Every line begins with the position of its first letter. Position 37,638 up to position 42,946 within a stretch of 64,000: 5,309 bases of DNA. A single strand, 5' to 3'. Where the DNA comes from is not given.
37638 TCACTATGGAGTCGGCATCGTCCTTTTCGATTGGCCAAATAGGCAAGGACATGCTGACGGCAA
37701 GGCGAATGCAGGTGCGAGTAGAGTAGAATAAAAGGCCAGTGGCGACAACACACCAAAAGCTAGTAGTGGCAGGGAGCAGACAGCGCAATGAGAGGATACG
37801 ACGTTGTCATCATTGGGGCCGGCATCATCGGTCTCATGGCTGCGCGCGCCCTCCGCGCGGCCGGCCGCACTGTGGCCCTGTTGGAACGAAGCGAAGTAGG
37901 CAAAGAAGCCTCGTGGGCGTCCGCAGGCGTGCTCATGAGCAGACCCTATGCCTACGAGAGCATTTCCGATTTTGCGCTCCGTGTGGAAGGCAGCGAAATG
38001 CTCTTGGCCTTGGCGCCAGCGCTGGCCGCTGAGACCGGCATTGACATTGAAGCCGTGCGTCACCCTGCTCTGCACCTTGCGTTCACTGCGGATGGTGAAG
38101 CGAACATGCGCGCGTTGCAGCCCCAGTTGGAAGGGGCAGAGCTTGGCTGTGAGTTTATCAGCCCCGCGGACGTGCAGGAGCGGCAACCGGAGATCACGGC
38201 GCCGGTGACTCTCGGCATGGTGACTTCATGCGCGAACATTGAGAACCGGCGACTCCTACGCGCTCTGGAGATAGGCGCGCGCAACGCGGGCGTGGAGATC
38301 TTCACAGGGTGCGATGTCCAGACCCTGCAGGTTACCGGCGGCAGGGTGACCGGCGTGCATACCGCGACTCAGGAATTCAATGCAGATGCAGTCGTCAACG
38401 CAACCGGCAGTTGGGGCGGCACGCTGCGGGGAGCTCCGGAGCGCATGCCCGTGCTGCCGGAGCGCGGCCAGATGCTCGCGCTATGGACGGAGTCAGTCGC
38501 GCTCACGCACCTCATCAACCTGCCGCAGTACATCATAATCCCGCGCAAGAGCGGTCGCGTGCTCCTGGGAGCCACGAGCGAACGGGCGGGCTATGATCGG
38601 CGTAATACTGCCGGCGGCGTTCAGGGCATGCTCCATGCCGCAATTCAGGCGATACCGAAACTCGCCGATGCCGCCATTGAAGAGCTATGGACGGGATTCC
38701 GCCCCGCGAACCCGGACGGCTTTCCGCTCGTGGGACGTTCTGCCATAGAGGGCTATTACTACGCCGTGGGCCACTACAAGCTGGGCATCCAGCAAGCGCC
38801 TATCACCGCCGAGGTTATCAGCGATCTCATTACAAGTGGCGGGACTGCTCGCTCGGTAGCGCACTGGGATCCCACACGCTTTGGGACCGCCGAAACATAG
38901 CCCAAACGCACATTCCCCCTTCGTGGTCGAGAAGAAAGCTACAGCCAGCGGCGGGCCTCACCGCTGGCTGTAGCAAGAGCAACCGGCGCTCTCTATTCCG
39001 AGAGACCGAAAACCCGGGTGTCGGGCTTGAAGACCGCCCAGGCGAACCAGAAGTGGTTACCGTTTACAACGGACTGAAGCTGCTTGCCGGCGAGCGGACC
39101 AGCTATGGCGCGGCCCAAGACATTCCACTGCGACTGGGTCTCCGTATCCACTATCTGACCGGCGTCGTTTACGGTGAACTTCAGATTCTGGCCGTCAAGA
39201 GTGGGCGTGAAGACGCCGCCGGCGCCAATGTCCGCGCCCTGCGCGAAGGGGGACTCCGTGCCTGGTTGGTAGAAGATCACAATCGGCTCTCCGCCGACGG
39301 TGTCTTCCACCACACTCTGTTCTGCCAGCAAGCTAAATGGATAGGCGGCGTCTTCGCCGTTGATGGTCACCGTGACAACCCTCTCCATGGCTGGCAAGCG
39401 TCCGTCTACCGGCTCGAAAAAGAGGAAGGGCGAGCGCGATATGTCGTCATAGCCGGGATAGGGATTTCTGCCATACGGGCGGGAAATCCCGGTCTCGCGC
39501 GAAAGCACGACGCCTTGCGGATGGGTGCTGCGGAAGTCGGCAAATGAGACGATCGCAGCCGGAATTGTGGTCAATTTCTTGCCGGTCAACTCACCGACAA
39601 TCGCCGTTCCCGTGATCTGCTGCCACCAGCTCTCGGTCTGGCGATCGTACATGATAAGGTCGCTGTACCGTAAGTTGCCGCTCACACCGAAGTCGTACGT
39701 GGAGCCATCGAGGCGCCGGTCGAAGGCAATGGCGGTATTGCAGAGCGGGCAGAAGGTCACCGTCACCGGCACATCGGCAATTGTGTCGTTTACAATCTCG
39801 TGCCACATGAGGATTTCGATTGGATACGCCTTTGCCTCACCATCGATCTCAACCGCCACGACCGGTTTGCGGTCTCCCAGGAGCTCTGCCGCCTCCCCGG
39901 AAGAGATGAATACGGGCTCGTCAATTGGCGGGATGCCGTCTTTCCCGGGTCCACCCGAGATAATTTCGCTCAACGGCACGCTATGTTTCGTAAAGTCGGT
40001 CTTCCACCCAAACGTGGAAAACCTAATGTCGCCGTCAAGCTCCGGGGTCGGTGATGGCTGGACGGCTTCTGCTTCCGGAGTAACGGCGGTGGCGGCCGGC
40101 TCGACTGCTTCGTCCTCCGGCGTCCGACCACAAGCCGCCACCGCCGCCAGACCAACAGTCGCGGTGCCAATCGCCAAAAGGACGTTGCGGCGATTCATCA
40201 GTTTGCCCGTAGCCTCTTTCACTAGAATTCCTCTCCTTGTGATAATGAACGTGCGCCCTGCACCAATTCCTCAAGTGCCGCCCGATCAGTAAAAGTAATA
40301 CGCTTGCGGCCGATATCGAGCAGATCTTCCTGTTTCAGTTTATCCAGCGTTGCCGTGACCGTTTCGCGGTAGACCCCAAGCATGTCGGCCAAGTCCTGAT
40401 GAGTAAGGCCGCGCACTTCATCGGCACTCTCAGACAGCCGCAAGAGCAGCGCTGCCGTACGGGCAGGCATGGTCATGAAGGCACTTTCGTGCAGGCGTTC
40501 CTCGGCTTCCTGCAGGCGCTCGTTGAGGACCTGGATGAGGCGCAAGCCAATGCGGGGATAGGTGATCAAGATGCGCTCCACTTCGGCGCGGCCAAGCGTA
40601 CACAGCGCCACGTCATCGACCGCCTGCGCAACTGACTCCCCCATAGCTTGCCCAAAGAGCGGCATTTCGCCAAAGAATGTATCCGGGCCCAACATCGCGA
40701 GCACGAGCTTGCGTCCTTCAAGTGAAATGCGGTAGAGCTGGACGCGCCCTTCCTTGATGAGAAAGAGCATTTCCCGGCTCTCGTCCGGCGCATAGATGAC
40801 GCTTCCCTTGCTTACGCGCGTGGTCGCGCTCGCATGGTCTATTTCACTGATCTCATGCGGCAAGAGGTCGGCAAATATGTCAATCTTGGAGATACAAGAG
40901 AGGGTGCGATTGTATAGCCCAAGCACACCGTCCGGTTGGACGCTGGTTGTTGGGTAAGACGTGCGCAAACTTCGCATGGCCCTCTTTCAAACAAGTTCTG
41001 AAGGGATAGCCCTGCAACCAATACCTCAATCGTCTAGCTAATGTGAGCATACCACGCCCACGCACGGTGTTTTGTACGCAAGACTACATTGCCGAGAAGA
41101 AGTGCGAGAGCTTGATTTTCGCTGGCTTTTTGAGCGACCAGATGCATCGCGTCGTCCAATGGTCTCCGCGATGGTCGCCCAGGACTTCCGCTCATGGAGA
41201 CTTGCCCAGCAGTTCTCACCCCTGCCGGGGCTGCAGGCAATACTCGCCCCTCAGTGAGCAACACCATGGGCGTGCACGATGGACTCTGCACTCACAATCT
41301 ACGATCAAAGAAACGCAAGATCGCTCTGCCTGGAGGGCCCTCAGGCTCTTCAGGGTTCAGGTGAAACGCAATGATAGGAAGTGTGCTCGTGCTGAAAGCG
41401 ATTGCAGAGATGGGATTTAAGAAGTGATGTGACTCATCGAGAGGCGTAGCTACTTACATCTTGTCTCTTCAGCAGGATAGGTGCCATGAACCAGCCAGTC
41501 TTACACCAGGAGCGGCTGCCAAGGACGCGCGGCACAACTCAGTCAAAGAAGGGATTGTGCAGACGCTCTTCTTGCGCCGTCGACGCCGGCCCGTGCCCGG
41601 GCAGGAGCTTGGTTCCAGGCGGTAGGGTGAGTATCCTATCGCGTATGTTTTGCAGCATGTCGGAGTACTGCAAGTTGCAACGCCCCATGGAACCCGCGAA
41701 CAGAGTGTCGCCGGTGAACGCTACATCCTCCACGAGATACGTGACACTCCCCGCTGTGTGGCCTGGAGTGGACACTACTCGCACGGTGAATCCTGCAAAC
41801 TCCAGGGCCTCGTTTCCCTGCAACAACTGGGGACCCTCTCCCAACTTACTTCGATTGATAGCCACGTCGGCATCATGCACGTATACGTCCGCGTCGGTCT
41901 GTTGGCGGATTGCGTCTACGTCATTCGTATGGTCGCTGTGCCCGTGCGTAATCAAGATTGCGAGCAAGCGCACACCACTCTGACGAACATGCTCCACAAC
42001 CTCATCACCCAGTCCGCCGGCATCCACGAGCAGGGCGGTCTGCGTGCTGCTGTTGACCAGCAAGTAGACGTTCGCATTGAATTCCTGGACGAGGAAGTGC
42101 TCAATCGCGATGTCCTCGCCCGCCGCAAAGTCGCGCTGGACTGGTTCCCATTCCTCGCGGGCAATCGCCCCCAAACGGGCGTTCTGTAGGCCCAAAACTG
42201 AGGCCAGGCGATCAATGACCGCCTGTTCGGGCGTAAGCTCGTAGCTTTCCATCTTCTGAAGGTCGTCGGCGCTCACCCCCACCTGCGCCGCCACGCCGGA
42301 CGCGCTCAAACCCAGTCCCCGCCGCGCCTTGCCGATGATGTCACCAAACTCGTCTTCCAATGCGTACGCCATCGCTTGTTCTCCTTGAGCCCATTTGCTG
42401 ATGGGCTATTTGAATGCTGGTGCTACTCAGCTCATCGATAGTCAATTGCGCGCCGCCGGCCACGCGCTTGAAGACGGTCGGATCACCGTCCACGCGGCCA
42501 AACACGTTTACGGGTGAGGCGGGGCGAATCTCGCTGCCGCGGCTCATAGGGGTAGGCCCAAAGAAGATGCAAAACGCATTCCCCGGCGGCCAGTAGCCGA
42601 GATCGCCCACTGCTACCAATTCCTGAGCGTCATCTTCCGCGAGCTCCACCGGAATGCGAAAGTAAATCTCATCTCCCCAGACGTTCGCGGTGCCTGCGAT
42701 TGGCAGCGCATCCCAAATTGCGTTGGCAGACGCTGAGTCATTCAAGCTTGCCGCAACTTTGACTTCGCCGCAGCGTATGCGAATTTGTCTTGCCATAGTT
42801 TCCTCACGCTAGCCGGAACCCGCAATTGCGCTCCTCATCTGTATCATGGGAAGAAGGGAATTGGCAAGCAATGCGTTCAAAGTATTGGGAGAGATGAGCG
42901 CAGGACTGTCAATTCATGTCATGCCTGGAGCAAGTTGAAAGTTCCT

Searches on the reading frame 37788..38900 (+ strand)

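Call 81: search_protein_families(library=pfam, proteins=[window:37788-38900:+], max_evalue=0.000001)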
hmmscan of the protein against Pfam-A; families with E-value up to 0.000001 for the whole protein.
window:37788-38900:+ (370 aa): 5 families
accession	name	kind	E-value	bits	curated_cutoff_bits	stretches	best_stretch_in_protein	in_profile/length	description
PF01266.30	DAO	-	1.5e-68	232.3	27.9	1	5-347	1-353/353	FAD dependent oxidoreductase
PF00890.30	FAD_binding_2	-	5.8e-11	42.7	20.4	1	5-214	1-207/414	FAD binding domain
PF03486.20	HI0933_like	-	9.3e-10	38.8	50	0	5-39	2-37/244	HI0933-like protein Rossmann domain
PF07992.20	Pyr_redox_2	-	7.5e-08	32.6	26.1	0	4-213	1-114/291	Pyridine nucleotide-disulphide oxidoreductase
PF01494.25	FAD_binding_3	-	7.8e-07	29.1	22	0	4-38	2-36/349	FAD binding domain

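Call 82: search_protein_families(library=ncbifam, proteins=[window:37788-38900:+], max_evalue=1e-10)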
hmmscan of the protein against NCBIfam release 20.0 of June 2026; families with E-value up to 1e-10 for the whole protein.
window:37788-38900:+ (370 aa): 14 families
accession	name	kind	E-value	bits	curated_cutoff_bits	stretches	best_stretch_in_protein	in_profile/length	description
TIGR02352.1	thiamin_ThiO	equivalog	8.7e-69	232.3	250.8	1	6-350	1-349/351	glycine oxidase ThiO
NF001933.0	PRK00711.1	subfamily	3.4e-34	118.6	383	1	154-358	201-409/429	D-amino acid dehydrogenase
TIGR03197.1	MnmC_Cterm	equivalog_domain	8.2e-23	81.1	174.2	1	5-320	1-318/400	FAD-dependent 5-carboxymethylaminomethyl-2-thiouridine(34) oxidoreductase MnmC1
NF002480.1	PRK01747.1-1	equivalog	4.2e-22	78.3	540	1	5-320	250-567/645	bifunctional tRNA (5-methylaminomethyl-2-thiouridine)(34)-methyltransferase MnmC2/FAD-dependent 5-carboxymethylaminomethyl-2-thiouridine(34)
NF009074.0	PRK12409.1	equivalog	1e-17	64.4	494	1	43-350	89-405/410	D-amino acid dehydrogenase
TIGR03377.1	glycerol3P_GlpA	equivalog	8.4e-17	60.9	552.8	1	5-306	1-305/530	anaerobic glycerol-3-phosphate dehydrogenase subunit GlpA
NF040813.1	pro_dh_Thprot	equivalog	4.9e-16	58.8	600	0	192-349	205-349/362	D-proline dehydrogenase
TIGR01373.1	soxB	subfamily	1.1e-15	57.4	529.45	1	3-365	30-399/407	sarcosine oxidase subunit beta family protein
TIGR03364.1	HpnW_proposed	hypoth_equivalog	1e-14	54.4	285.1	1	4-209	1-196/365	TIGR03364 family FAD-dependent oxidoreductase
NF050086.1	pipecolate_AmaA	exception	3.9e-14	52.1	600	1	4-209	26-236/425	L-pipecolate oxidase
NF008313.0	PRK11101.1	equivalog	5.5e-14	51.6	425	1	5-307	10-317/548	anaerobic glycerol-3-phosphate dehydrogenase subunit A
NF033460.1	glycerol3P_ox_II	equivalog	2e-12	46.9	460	1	4-266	2-273/361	type 2 glycerol-3-phosphate oxidase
NF008425.0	PRK11259.1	equivalog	2.3e-11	43.3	257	0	3-250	4-243/377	N-methyl-L-tryptophan oxidase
TIGR03329.1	Phn_aa_oxid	hypoth_equivalog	8e-11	41.4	632.8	0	5-209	26-236/460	putative aminophosphonate oxidoreductase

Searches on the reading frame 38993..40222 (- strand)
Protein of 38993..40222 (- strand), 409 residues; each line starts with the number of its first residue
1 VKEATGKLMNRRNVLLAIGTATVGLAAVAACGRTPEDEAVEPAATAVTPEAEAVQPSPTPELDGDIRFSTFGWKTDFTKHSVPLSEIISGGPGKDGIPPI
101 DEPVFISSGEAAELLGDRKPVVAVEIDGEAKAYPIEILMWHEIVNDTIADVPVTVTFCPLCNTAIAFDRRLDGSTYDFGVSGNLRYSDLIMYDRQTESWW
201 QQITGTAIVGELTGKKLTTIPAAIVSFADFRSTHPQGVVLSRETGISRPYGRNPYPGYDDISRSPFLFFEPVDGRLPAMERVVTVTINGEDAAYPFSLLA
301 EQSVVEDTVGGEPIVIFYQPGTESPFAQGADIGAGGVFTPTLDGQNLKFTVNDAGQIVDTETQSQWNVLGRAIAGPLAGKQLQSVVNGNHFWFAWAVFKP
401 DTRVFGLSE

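Call 73: search_protein_families(library=pfam, proteins=[window:38993-40222:-], max_evalue=0.00001)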
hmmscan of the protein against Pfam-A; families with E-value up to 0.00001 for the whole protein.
window:38993-40222:- (409 aa): 1 family
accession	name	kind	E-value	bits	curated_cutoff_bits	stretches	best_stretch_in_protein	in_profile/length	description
PF11376.13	DUF3179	-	1.2e-106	356.9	27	1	94-402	1-292/292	Protein of unknown function (DUF3179)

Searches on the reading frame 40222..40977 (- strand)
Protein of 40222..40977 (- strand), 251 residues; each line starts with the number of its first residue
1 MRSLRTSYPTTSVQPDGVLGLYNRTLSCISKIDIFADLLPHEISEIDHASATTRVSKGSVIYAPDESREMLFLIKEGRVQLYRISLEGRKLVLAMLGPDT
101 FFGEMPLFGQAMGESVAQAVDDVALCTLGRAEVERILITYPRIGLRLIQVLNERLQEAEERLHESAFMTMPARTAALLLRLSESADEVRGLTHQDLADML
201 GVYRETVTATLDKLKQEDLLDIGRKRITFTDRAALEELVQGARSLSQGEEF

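Call 73: search_protein_families(library=pfam, proteins=[window:40222-40977:-], max_evalue=0.00001)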
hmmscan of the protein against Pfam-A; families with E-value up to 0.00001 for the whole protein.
window:40222-40977:- (251 aa): 2 families
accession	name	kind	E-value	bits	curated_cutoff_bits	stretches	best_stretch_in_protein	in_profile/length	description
PF13545.12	HTH_Crp_2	-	2.7e-16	59.7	27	1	172-238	1-70/70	Crp-like helix-turn-helix domain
PF00027.35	cNMP_binding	-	1e-15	57.9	27.5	1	54-138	3-87/89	Cyclic nucleotide-binding domain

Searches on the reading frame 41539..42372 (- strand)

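Call 73: search_protein_families(library=pfam, proteins=[window:41539-42372:-], max_evalue=0.00001)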
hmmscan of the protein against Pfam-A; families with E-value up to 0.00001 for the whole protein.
window:41539-42372:- (277 aa): 3 families
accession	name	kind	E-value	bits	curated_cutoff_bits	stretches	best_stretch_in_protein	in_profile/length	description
PF00753.33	Lactamase_B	-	1.3e-21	77.9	22.7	1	97-260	3-196/196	Metallo-beta-lactamase superfamily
PF12706.13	Lactamase_B_2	-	1.7e-06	28.3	27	1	129-223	24-143/200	Beta-lactamase superfamily domain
PF13560.12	HTH_31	-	2.5e-06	28.1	27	1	9-65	2-59/64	Helix-turn-helix domain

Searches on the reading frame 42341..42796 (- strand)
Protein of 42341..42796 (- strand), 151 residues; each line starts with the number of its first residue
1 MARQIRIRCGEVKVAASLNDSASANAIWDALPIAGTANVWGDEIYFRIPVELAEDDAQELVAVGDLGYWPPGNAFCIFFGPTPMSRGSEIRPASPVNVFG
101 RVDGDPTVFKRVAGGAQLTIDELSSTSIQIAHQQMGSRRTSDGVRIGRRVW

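Call 73: search_protein_families(library=pfam, proteins=[window:42341-42796:-], max_evalue=0.00001)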
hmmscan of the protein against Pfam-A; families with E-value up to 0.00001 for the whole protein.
window:42341-42796:- (151 aa): 2 families
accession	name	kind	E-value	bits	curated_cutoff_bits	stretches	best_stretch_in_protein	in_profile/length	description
PF04126.18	Cyclophil_like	-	3e-43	146.9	27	1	3-120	1-119/120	Cyclophilin-like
PF18050.6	Cyclophil_like2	-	1.2e-11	45.1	22.7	1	8-82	2-79/115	Cyclophilin-like family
